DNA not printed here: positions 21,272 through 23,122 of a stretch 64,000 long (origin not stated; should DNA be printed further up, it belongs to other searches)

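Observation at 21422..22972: Catalytically complete kinase-fold protein embedded in the Ubl operon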

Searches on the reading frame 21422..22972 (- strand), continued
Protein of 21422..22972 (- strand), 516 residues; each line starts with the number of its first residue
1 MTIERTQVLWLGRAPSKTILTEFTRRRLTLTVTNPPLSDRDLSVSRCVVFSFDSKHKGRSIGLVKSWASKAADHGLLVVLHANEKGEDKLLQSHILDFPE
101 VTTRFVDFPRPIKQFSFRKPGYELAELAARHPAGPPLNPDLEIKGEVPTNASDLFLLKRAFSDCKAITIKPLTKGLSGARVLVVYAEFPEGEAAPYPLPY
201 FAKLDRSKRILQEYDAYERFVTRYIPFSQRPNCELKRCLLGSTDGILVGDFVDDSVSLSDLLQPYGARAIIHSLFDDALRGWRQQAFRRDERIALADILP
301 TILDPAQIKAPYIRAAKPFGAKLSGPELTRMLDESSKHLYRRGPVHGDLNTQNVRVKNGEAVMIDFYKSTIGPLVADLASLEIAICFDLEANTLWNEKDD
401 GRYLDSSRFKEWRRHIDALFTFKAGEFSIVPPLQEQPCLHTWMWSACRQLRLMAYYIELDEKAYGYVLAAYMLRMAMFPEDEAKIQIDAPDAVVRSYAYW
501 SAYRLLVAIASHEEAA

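Call 46: predict_structure(alignment_id=A1)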
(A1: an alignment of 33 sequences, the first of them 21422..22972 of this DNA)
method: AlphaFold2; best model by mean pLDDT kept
length: 516 residues; sequences in the alignment: 33
mean_pLDDT: 89.7   pTM: 0.87
mean pLDDT of the five models: 89.7, 89.2, 89.1, 87.8, 87.4
residues with pLDDT >= 90: 350; 70-90: 143; 50-70: 22; < 50: 1
segments of 3 or more residues with pLDDT < 50: none
pLDDT, mean of each block of 10 residues (from residue 1): 83 92 95 89 94 88 90 92 81 71 83 81 92 92 92 95 94 70 90 71 93 93 92 91 92 88 84 94 93 91 92 96 93 85 93 90 92 95 95 90 94 95 91 82 93 93 95 93 90 97 95 63
secondary structure, 60 per line:
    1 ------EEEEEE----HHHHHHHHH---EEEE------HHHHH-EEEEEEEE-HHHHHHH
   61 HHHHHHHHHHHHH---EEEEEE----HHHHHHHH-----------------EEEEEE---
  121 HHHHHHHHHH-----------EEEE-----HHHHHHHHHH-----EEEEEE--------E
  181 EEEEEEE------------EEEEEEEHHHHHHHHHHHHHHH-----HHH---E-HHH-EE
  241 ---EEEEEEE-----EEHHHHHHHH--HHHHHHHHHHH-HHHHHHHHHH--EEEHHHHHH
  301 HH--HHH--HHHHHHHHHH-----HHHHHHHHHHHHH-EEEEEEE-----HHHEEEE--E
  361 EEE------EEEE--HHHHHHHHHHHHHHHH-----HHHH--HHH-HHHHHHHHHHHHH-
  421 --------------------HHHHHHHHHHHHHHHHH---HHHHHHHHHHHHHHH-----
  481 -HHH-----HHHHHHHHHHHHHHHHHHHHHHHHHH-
elements in order: E7-12 H17-25 E29-32 H39-43 E45-52 H54-73 E77-82 H87-94 E112-117 H121-130 E142-145 H151-160 E166-171 E180-187 E200-206 H207-221 E244-250 H258-265 H268-278 H280-289 E292-294 H295-302 H310-319 H325-337 E339-345 E354-357 E360-363 E370-373 H376-391 H397-400 H407-419 H441-457 H461-475 H490-515

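Call 49: fold_search(model_id=the predicted structure, library=pdb)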
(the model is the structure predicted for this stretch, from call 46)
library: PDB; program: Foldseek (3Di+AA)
matches with E <= 10: 1528; with E <= 0.001: 153
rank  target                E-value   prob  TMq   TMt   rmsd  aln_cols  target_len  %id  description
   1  4fev_A                2.4e-06  1.00  0.28  0.51  10.9       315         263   12  Crystal structure of the aminoglycoside phosphotransferase APH(3')-Ia, with substrate kanamycin and small molecule inh (released 2012-06-20)
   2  4gkh_H                2.7e-06  1.00  0.29  0.54  10.4       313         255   14  Crystal structure of the aminoglycoside phosphotransferase APH(3')-Ia, with substrate kanamycin and small molecule inh (released 2012-09-05)
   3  4gkh_E                3.5e-06  1.00  0.28  0.51  10.1       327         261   12  Crystal structure of the aminoglycoside phosphotransferase APH(3')-Ia, with substrate kanamycin and small molecule inh (released 2012-09-05)
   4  4gki_L                4.3e-06  1.00  0.28  0.50  11.7       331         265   13  Crystal structure of the aminoglycoside phosphotransferase APH(3')-Ia, with substrate kanamycin and small molecule inh (released 2012-09-05)
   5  3w0p                  4.5e-06  1.00  0.36  0.58   5.8       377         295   12  Crystal structure of a thermostable mutant of aminoglycoside phosphotransferase APH(4)-Ia (D198A), ternary complex with  (released 2013-08-07)
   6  4fev_C                5.0e-06  1.00  0.28  0.51   9.3       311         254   12  Crystal structure of the aminoglycoside phosphotransferase APH(3')-Ia, with substrate kanamycin and small molecule inh (released 2012-06-20)
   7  3w0q                  5.2e-06  1.00  0.34  0.53   7.1       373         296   14  Crystal structure of a thermostable mutant of aminoglycoside phosphotransferase APH(4)-Ia (N203A), ternary complex with  (released 2013-08-07)
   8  4gki_F                5.5e-06  1.00  0.30  0.54  10.3       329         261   13  Crystal structure of the aminoglycoside phosphotransferase APH(3')-Ia, with substrate kanamycin and small molecule inh (released 2012-09-05)
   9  3w0n                  5.8e-06  1.00  0.37  0.59   6.6       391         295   14  Crystal structure of a thermostable mutant of aminoglycoside phosphotransferase APH(4)-Ia, ternary complex with AMP-PNP  (released 2013-08-07)
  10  4gkh_B                6.4e-06  1.00  0.29  0.52   9.1       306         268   13  Crystal structure of the aminoglycoside phosphotransferase APH(3')-Ia, with substrate kanamycin and small molecule inh (released 2012-09-05)
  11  3w0m                  6.4e-06  1.00  0.33  0.53   7.1       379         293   14  Crystal structure of a thermostable mutant of aminoglycoside phosphotransferase APH(4)-Ia, apo form (released 2013-08-07)
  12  4fev_F                7.0e-06  1.00  0.23  0.44  12.5       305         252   13  Crystal structure of the aminoglycoside phosphotransferase APH(3')-Ia, with substrate kanamycin and small molecule inh (released 2012-06-20)
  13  4few_A                7.4e-06  1.00  0.28  0.50  11.7       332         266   12  Crystal structure of the aminoglycoside phosphotransferase APH(3')-Ia, with substrate kanamycin and small molecule inh (released 2012-06-20)
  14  4fev_E                8.2e-06  1.00  0.27  0.48  11.1       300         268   14  Crystal structure of the aminoglycoside phosphotransferase APH(3')-Ia, with substrate kanamycin and small molecule inh (released 2012-06-20)
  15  4gki_B                8.2e-06  1.00  0.28  0.50  10.0       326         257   12  Crystal structure of the aminoglycoside phosphotransferase APH(3')-Ia, with substrate kanamycin and small molecule inh (released 2012-09-05)
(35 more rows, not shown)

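Call 54: find_encoding_contigs(protein=P0167, flank=6000, max_places=2)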
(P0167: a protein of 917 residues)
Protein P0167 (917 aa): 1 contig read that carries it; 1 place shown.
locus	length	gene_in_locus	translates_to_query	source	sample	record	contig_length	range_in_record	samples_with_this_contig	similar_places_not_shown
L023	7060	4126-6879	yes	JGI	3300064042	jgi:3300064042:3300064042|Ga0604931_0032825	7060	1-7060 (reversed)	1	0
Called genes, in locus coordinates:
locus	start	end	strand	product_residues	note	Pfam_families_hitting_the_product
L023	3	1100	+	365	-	?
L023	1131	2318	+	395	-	PF00144:Beta-lactamase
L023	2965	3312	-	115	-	PF12844:HTH_19, PF13560:HTH_31, PF01381:HTH_3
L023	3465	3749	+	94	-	PF14452:Multi_ubiq (weak)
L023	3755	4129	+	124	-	PF14462:Prok-E2_E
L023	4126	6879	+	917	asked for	PF00899:ThiF, PF19974:TCAD9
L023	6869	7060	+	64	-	?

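Call 57: find_encoding_contigs(protein=P0196, flank=6000, max_places=2)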
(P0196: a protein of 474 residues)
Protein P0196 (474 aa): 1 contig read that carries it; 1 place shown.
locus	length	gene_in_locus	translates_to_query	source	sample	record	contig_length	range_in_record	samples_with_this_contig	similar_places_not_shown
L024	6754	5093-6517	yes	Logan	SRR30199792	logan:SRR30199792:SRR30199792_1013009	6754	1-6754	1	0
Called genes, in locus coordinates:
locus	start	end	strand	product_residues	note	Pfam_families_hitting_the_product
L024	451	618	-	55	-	-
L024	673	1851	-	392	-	PF13289:SIR2_2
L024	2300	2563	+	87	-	PF14452:Multi_ubiq (weak)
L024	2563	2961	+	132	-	PF14462:Prok-E2_E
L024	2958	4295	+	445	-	PF00899:ThiF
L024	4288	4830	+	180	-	PF20137:BubE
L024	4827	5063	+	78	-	PF14452:Multi_ubiq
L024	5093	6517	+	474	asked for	PF01636:APH (weak), PF19974:TCAD9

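Call 58: find_encoding_contigs(protein=P0150, flank=6000, max_places=2)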
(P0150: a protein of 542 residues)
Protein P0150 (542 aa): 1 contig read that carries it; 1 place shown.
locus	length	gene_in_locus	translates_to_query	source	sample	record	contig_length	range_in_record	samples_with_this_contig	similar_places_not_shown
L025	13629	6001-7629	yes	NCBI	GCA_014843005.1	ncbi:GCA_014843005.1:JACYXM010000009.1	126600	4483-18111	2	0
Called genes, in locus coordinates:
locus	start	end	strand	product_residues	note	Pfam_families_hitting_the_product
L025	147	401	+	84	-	-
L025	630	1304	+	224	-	PF08329:ChitinaseA_N (faint), PF24170:Fn3-II_PB4 (faint)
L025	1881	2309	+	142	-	PF14106:DUF4279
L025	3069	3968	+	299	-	PF26109:WHD_BrxR, PF13280:WYL, PF26107:BrxR_CTD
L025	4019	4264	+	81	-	PF14452:Multi_ubiq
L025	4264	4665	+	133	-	PF14462:Prok-E2_E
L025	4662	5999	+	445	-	PF00899:ThiF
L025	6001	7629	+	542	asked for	PF19974:TCAD9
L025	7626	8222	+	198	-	PF20137:BubE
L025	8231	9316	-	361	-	PF00589:Phage_integrase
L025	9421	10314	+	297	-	PF11740:KfrA_N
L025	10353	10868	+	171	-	-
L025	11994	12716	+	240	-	PF12375:DUF3653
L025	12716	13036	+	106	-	PF02810:SEC-C (weak)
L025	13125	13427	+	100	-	-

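Call 59: find_encoding_contigs(protein=P0100, flank=6000, max_places=2)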
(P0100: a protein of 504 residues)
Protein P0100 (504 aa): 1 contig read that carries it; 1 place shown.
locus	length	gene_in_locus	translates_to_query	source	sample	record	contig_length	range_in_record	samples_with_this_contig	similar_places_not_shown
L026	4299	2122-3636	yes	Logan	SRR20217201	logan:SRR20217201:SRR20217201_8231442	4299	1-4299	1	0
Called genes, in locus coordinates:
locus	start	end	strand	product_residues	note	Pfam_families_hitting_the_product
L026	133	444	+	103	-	-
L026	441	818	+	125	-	PF14462:Prok-E2_E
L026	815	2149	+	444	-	PF00899:ThiF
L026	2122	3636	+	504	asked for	PF19974:TCAD9, PF01636:APH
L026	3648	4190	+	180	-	PF20137:BubE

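Call 62: search_dna_similar(query=window:21422-22972:-, collection=plasmids, mode=protein, max_evalue=0.00001, max_rows=25)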
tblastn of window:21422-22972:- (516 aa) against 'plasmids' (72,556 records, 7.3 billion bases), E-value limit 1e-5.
Records with a match: 13; places in all: 13; records where one place covers at least 80% of the query: 3.
Best place of each record, by identity: <60% 13.
By first word of the organism name: Bradyrhizobium 9; Rhizobium 2; Mesorhizobium 1; Deinococcus 1.
By predicted mobility (MOB-suite, as given by PLSDB): mobilizable 8; non-mobilizable 3; conjugative 2.
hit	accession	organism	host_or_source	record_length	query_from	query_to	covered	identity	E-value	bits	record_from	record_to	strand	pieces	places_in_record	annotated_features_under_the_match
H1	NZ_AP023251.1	Mesorhizobium sp. 131-2-5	Lotus japonicus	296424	5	506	97%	31.8%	5e-49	189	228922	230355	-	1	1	phosphotransferase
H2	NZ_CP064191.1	Rhizobium sp. 007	Onobrychis viciifolia,cell culture,root ...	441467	1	474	92%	31.3%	6e-43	171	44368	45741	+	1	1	phosphotransferase | ThiF family adenylyltransferase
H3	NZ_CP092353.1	Rhizobium sp. C104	Cell culture,nodule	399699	1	424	82%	34.0%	6e-39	159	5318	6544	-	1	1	phosphotransferase | ThiF family adenylyltransferase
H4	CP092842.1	Bradyrhizobium sp. 62B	Arachis hypogaea L.,cell ...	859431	156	508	68%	28.4%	9e-25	116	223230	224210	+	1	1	hypothetical protein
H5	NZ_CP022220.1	Bradyrhizobium guangxiense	peanut,cell culture,roots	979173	156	454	58%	32.0%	4e-27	123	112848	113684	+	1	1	phosphotransferase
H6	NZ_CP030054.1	Bradyrhizobium guangzhouense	Arachis hypogaea,Microbe,nodule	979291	156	454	58%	32.0%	4e-27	123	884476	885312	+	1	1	phosphotransferase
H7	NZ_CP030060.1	Bradyrhizobium sp. CCBAU 53351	Arachis hypogaea,Microbe,nodule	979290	156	454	58%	32.0%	4e-27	123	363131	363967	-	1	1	phosphotransferase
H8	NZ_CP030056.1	Bradyrhizobium sp. CCBAU 53340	Arachis hypogaea,Microbe,nodule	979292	156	454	58%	32.0%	4e-27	123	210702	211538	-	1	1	phosphotransferase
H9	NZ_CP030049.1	Bradyrhizobium sp. CCBAU 53338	Arachis hypogaea,Microbe,nodule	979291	156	454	58%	32.0%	4e-27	123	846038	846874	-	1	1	phosphotransferase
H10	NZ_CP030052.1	Bradyrhizobium guangdongense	peanut,cell culture,roots of peanut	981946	156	454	58%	32.0%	4e-27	123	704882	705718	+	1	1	phosphotransferase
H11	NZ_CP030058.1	Bradyrhizobium guangdongense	Arachis hypogaea,Microbe,nodule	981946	156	454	58%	32.0%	4e-27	123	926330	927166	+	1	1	phosphotransferase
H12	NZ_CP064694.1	Bradyrhizobium sp. 187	Acmispon strigosus,cell culture,root ...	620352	214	511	53%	32.5%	1e-16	113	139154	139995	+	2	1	phosphotransferase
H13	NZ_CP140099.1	Deinococcus sp. AB2017081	pure culture,soil near an iron factory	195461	123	387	51%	30.7%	4e-13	80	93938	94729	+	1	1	phosphotransferase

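Call 64: get_annotated_region(hit=H1, flank=5000)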
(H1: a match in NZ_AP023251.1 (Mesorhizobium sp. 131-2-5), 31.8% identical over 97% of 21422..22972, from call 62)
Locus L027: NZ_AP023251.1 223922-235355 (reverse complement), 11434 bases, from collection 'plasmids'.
description: Mesorhizobium sp. 131-2-5 plasmid MesoLj131b3, complete sequence
organism: Mesorhizobium sp. 131-2-5 (NCBI taxid 2744519)
taxonomy: Bacteria; Pseudomonadota; Alphaproteobacteria; Hyphomicrobiales; Phyllobacteriaceae; Mesorhizobium; Mesorhizobium sp. 131-2-5
host: -; source: Lotus japonicus; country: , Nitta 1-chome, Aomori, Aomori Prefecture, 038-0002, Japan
typing (MOB-suite, as given by PLSDB): non-mobilizable
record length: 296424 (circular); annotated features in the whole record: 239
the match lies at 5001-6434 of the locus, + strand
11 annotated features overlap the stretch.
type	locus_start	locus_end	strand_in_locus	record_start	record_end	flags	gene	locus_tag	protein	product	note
CDS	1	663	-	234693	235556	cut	-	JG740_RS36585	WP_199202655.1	DUF3800 domain-containing protein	-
CDS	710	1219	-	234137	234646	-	-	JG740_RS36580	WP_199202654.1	helix-turn-helix domain-containing protein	-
CDS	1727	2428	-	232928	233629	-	-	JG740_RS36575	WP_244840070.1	RES family NAD+ phosphorylase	-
CDS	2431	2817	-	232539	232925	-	-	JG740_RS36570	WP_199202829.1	MbcA/ParS/Xre antitoxin family protein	-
CDS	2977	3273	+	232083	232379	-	-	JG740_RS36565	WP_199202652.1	multiubiquitin domain-containing protein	-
CDS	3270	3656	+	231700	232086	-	-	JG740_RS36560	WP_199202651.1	E2/UBC family protein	-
CDS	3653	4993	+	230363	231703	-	-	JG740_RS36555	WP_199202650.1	ThiF family adenylyltransferase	-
CDS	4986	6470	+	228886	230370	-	-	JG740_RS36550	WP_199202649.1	phosphotransferase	-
CDS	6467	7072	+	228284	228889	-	-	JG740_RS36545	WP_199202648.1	DUF6527 family protein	-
CDS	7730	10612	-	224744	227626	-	-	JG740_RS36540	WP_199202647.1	YqkE family protein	-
CDS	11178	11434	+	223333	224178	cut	panB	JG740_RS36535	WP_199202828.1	3-methyl-2-oxobutanoate hydroxymethyltransferase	GO:0015940 - pantothenate biosynthetic process [Evidence IEA]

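Call 65: get_annotated_region(hit=H5, flank=5000)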
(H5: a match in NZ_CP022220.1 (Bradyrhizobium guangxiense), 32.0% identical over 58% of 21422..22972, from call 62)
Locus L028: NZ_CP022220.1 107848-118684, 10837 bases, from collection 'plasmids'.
description: Bradyrhizobium guangxiense strain CCBAU 53363 plasmid p53363, complete sequence
organism: Bradyrhizobium guangxiense (NCBI taxid 1325115)
taxonomy: Bacteria; Pseudomonadota; Alphaproteobacteria; Hyphomicrobiales; Nitrobacteraceae; Bradyrhizobium; Bradyrhizobium guangxiense
host: -; source: peanut,cell culture,roots; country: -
typing (MOB-suite, as given by PLSDB): mobilizable; relaxase MOBP
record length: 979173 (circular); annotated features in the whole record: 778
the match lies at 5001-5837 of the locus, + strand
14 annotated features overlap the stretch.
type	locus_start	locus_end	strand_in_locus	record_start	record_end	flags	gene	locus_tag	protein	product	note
CDS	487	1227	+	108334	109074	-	-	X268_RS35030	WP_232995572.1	hypothetical protein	-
CDS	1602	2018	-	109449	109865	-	-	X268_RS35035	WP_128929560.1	hypothetical protein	-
CDS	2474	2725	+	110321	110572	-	-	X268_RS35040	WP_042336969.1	multiubiquitin domain-containing protein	-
CDS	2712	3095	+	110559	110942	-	-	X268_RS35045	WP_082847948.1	E2/UBC family protein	-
CDS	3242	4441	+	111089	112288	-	-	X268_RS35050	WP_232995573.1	ThiF family adenylyltransferase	-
CDS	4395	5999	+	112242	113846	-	-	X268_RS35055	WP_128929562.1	phosphotransferase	-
CDS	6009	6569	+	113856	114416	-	-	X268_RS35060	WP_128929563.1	DUF6527 family protein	-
CDS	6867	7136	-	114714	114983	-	-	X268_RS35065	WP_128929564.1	WGR domain-containing protein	-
CDS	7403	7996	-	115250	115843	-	-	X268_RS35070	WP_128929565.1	hypothetical protein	-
CDS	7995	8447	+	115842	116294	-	-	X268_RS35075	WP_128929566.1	hypothetical protein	-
CDS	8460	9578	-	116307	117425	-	-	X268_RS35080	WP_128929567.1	hypothetical protein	-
CDS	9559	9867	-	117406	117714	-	-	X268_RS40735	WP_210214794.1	hypothetical protein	-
CDS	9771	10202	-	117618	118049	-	-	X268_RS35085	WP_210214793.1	hypothetical protein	-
CDS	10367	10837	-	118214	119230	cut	-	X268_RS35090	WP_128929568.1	CBASS cGAMP-activated phospholipase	-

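Call 81: find_encoding_contigs(protein=P0194, flank=6000, max_places=2)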
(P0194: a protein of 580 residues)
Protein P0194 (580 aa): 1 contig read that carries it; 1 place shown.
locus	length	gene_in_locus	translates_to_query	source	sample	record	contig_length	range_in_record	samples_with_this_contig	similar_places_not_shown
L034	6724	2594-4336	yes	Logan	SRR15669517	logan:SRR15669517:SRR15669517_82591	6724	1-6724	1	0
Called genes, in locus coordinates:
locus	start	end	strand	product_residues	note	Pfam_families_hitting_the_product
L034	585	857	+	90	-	PF14452:Multi_ubiq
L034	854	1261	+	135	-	PF14462:Prok-E2_E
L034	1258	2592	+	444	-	PF14464:Prok-JAB (faint), PF00899:ThiF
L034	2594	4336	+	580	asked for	PF01636:APH (weak), PF19974:TCAD9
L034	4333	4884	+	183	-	PF20137:BubE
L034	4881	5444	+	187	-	PF20137:BubE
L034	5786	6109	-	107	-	-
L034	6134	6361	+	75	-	PF24735:DUF7686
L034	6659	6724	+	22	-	?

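Call 85: fold_search(model_id=the predicted structure, library=viral)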
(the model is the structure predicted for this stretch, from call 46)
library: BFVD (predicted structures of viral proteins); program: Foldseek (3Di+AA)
matches with E <= 10: 343; with E <= 0.001: 16
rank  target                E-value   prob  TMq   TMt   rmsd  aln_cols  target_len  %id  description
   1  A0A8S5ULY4            1.4e-05  1.00  0.35  0.40   6.3       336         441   12  NTP transferase [Myoviridae sp. ctCo31]
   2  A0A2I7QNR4            2.0e-05  1.00  0.25  0.33  17.6       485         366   14  (no name in the UniProt tables at hand)
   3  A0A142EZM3            2.6e-05  1.00  0.32  0.30  24.0       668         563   10  (no name in the UniProt tables at hand)
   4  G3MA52                6.4e-05  1.00  0.40  0.56   7.7       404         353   10  Gp311 [Bacillus phage G]
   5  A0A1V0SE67            2.7e-04  1.00  0.32  0.26  17.6       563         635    9  Nucleotidyl transferase domain-containing protein [Indivirus ILV1]
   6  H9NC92                3.5e-04  1.00  0.34  0.31  22.6       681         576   10  (no name in the UniProt tables at hand)
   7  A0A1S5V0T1            3.9e-04  1.00  0.22  0.38  16.2       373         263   12  (no name in the UniProt tables at hand)
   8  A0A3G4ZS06            4.3e-04  1.00  0.23  0.34  14.3       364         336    8  Choline/ethanolamine kinase [Terrestrivirus sp.]
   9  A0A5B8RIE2            4.7e-04  1.00  0.22  0.26  17.1       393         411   10  non-specific serine/threonine protein kinase [Iridovirus Liz-CrIV]
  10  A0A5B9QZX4            4.7e-04  0.99  0.20  0.24  16.7       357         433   13  Serine/threonine-protein kinase US3 [Cacatuid alphaherpesvirus 2]
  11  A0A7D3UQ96            4.9e-04  1.00  0.27  0.45  10.7       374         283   14  Euykaryotic ethanolamine kinase [Fadolivirus FV1/VV64]
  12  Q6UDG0                6.0e-04  1.00  0.23  0.24  15.8       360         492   12  Protein kinase US3 homolog [Psittacid herpesvirus 1 (isolate Amazon parrot/-/97-0001/1997)]
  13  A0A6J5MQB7            6.3e-04  1.00  0.27  0.50  11.2       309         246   14  Aminoglycoside phosphotransferase [uncultured Caudovirales phage]
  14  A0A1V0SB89            6.3e-04  0.97  0.14  0.13  14.8       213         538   14  UDP-N-acetylglucosamine diphosphorylase [Catovirus CTV1]
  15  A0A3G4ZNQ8            6.7e-04  0.99  0.19  0.27  16.6       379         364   12  Protein kinase domain protein [Terrestrivirus sp.]
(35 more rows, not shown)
